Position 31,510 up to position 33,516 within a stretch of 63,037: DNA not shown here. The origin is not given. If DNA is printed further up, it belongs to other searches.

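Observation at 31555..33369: ABC-ATPase/GNAT fusion behind an AT-rich promoter with a perfect palindromic operator, divergent from lexA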

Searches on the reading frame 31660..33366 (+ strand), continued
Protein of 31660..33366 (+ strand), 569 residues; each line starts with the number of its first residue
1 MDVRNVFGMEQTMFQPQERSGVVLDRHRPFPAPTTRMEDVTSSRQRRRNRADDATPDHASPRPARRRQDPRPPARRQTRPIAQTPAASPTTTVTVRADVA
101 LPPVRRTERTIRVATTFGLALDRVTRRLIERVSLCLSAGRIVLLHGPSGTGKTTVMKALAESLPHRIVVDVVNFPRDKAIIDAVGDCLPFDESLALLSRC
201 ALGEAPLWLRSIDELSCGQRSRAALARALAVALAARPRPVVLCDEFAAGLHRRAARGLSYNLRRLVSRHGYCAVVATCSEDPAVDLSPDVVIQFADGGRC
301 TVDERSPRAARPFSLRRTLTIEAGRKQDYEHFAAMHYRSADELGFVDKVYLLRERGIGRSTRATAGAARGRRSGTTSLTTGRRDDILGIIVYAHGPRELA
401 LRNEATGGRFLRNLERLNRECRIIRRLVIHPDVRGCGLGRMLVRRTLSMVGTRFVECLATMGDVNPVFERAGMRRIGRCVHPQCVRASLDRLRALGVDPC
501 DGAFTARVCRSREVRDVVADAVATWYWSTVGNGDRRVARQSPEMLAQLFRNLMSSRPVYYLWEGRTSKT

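Call 38: predict_structure(alignment_id=A2)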
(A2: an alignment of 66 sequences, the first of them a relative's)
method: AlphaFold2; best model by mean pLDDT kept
length: 557 residues; sequences in the alignment: 66
mean_pLDDT: 84.1   pTM: 0.79
mean pLDDT of the five models: 84.1, 81.7, 81.4, 80.4, 79.1
residues with pLDDT >= 90: 370; 70-90: 76; 50-70: 37; < 50: 74
segments of 3 or more residues with pLDDT < 50: 1-43, 45-53, 55-66, 361-366
pLDDT, mean of each block of 10 residues (from residue 1): 35 36 36 37 40 46 48 80 90 94 93 86 96 95 96 97 96 94 94 94 96 98 96 95 96 95 96 96 93 88 94 92 71 87 70 53 52 91 86 91 95 94 95 97 94 92 93 95 97 98 97 87 93 95 94 70
secondary structure, 60 per line:
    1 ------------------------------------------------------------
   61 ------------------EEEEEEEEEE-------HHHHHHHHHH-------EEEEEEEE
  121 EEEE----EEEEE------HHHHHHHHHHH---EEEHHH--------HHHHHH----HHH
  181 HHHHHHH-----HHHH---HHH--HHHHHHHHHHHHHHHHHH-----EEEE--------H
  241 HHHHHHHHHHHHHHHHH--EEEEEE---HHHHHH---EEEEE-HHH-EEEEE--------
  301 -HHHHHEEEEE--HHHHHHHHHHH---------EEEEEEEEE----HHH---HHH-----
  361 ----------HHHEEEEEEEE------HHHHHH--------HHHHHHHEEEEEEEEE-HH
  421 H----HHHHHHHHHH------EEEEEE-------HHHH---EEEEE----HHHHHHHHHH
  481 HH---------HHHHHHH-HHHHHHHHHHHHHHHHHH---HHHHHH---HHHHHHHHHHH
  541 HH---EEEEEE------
elements in order: E79-88 H96-105 E113-124 E129-133 H140-150 E154-156 H168-173 H178-187 H193-196 H205-222 E228-231 H240-257 E260-265 H269-274 E278-282 E288-292 H302-306 E307-311 H314-324 E334-342 E374-381 H388-393 H402-408 E409-417 H426-435 E442-447 H455-458 E462-466 H471-482 H492-498 H500-517 H521-526 H530-542 E546-551

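Call 41: fold_search(model_id=the predicted structure, library=pdb)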
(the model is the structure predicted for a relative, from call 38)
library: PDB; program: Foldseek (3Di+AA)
matches with E <= 10: 1614; with E <= 0.001: 728
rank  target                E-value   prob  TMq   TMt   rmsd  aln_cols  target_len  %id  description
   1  7w7a_G                4.5e-10  1.00  0.30  0.66   5.6       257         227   19  Heme exporter in complex with Mn-containing protoporphyrin IX, Mn-anomalous data (released 2022-06-22)
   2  7w7c_A                5.5e-10  1.00  0.30  0.69   3.9       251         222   19  Heme exporter in the unliganded form (released 2022-06-22)
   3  7w7b_G                1.9e-09  1.00  0.30  0.68   4.9       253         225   18  Heme exporter HrtBA in complex with protoporphyrin IX containing manganese(III), high resolution data (released 2022-06-22)
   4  7w7b_K                3.1e-09  1.00  0.29  0.67   4.1       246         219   20  Heme exporter HrtBA in complex with protoporphyrin IX containing manganese(III), high resolution data (released 2022-06-22)
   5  6mit_A                3.7e-09  1.00  0.25  0.53   4.4       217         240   21  LptBFGC from Enterobacter cloacae (released 2019-03-27)
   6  7w7b_I                3.9e-09  1.00  0.29  0.66   4.4       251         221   20  Heme exporter HrtBA in complex with protoporphyrin IX containing manganese(III), high resolution data (released 2022-06-22)
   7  7w7a_C                5.1e-09  1.00  0.28  0.66   4.2       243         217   20  Heme exporter in complex with Mn-containing protoporphyrin IX, Mn-anomalous data (released 2022-06-22)
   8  7w7a_I                5.4e-09  1.00  0.29  0.66   4.4       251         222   20  Heme exporter in complex with Mn-containing protoporphyrin IX, Mn-anomalous data (released 2022-06-22)
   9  7w7b_E                6.3e-09  1.00  0.27  0.63   4.0       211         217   20  Heme exporter HrtBA in complex with protoporphyrin IX containing manganese(III), high resolution data (released 2022-06-22)
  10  4g1u_D                6.3e-09  1.00  0.27  0.54   8.8       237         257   18  X-ray structure of the bacterial heme transporter HmuUV from Yersinia pestis (released 2012-12-19)
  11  4g1u_C                7.1e-09  1.00  0.28  0.56   9.6       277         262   17  X-ray structure of the bacterial heme transporter HmuUV from Yersinia pestis (released 2012-12-19)
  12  9j4r_B                1.4e-08  1.00  0.27  0.42   3.6       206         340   25  Cryo-EM structure of ferric ion importer, FbpBC, from Thermus thermophilus (released 2025-08-13)
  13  4p33_A                1.4e-08  1.00  0.27  0.59   3.7       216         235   19  Crystal structure of E. coli LptB-E163Q in complex with ATP-sodium (released 2014-03-26)
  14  8y5f_A                1.4e-08  1.00  0.26  0.38  17.6       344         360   16  Cryo-EM structure of E.coli spermidine transporter PotABC (released 2024-10-09)
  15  8frl_B                1.8e-08  1.00  0.27  0.58   4.8       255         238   18  Acinetobacter baylyi LptB2FG bound to lipopolysaccharide and a macrocyclic peptide (released 2024-01-03)
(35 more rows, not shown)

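Call 73: search_protein_families(library=phrogs, proteins=[window:31696-33366:+], max_evalue=0.001)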
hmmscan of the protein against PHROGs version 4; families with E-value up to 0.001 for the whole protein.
window:31696-33366:+ (557 aa): 10 families
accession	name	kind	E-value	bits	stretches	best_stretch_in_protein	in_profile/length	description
phrog_11143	-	unknown function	1.5e-26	94.3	1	125-329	41-227/357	-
phrog_293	-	moron, auxiliary metabolic gene and host takeover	5.7e-22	78.6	1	92-280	133-341/1058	ABC transporter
phrog_886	-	moron, auxiliary metabolic gene and host takeover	4.9e-08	33.6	0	405-464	106-165/295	ABC transporter ATP-binding subunit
phrog_2392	-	moron, auxiliary metabolic gene and host takeover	4.7e-07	29.5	1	113-149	493-529/726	ABC transporter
phrog_761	-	other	3.4e-06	27.9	1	127-179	19-74/362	thymidylate kinase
phrog_296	-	integration and excision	5.5e-05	23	1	113-217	304-382/626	DNA transposition protein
phrog_33861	-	unknown function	0.00011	22.1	0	126-150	188-212/407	-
phrog_168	-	DNA, RNA and nucleotide metabolism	0.00018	22.3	1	128-156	43-69/314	clamp loader of DNA polymerase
phrog_7485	-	unknown function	0.00043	20.4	1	129-157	229-257/430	-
phrog_325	-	DNA, RNA and nucleotide metabolism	0.00094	18.5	0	122-152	488-515/986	Dda-like helicase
